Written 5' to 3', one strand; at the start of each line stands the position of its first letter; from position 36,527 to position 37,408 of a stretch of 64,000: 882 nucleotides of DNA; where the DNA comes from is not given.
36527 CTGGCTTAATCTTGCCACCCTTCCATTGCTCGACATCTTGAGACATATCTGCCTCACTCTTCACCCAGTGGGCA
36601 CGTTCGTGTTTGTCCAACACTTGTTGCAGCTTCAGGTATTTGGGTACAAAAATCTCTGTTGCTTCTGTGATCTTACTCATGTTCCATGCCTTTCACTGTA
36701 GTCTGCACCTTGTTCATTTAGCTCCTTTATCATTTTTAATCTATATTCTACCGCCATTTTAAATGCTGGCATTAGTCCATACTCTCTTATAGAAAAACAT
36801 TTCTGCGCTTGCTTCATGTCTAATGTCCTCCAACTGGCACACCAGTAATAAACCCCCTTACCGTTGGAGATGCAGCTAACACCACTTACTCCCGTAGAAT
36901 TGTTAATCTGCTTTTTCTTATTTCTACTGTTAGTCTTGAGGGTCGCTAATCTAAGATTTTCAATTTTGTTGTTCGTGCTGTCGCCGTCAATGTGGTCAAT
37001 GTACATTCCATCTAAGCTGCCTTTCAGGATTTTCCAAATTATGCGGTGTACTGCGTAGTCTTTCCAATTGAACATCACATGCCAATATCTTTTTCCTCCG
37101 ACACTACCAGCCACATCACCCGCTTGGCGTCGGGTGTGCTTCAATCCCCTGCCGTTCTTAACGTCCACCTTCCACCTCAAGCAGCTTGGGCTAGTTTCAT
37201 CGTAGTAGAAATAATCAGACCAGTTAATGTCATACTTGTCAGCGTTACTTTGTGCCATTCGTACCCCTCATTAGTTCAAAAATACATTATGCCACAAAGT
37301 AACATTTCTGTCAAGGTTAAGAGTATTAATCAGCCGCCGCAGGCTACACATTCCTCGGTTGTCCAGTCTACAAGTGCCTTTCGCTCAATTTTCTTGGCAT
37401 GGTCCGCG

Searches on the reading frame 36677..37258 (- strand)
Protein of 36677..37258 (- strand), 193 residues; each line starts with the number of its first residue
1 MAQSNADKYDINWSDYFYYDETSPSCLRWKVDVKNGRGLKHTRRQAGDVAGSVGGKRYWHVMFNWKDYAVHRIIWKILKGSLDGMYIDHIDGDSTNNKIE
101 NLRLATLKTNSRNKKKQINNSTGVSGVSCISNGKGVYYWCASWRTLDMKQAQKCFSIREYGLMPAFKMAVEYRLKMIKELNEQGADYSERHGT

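Call 8: search_protein_families(library=pfam, proteins=[window:36677-37258:-], max_evalue=1)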
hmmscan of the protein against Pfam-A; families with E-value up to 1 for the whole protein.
window:36677-37258:- (193 aa): 3 families
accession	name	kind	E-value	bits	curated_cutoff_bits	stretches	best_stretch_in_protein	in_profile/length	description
PF13392.12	HNH_3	-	1.5e-13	50.6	24.8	1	68-112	1-46/46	HNH endonuclease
PF00847.26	AP2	-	0.00036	21.2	33.3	1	124-178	3-53/54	AP2 domain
PF23997.1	DUF7315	-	0.023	15.6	27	1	110-152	54-96/102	Domain of unknown function (DUF7315)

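Call 9: search_protein_families(library=phrogs, proteins=[window:36677-37258:-], max_evalue=0.01)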
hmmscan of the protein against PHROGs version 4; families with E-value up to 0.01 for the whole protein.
window:36677-37258:- (193 aa): 15 families
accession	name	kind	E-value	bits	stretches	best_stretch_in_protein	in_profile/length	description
phrog_99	-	DNA, RNA and nucleotide metabolism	3.7e-40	139.8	1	12-150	113-236/383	HNH endonuclease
phrog_4578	-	DNA, RNA and nucleotide metabolism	2.6e-19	70.4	1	69-131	13-76/130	HNH endonuclease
phrog_59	-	DNA, RNA and nucleotide metabolism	9.5e-12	46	1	52-133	172-246/423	HNH endonuclease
phrog_959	-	DNA, RNA and nucleotide metabolism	5.8e-10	40.1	1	56-117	42-109/138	HNH endonuclease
phrog_3593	-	DNA, RNA and nucleotide metabolism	1.2e-08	35.9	1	58-153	83-172/210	HNH endonuclease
phrog_31829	-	unknown function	8.7e-08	33.2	1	14-61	13-52/63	-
phrog_374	-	DNA, RNA and nucleotide metabolism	1.1e-07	32.1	1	78-183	317-413/617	HNH endonuclease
phrog_30377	-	DNA, RNA and nucleotide metabolism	3e-06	28.3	1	69-124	11-64/82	HNH endonuclease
phrog_36769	-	unknown function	1.4e-05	25.6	1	68-159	242-334/367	-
phrog_14913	-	DNA, RNA and nucleotide metabolism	1.5e-05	26.1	1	87-130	61-103/149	HNH endonuclease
phrog_1492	-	DNA, RNA and nucleotide metabolism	1.6e-05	25.2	1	40-118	78-163/414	HNH endonuclease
phrog_1891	-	DNA, RNA and nucleotide metabolism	2.6e-05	24.8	1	69-120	166-218/255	HNH endonuclease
phrog_15471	-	DNA, RNA and nucleotide metabolism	4.5e-05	24.4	1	65-114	29-78/183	HNH endonuclease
phrog_10822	-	DNA, RNA and nucleotide metabolism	0.0001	23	1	86-109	120-149/245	HNH endonuclease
phrog_10730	-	DNA, RNA and nucleotide metabolism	0.0068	17.1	1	86-129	113-157/234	HNH endonuclease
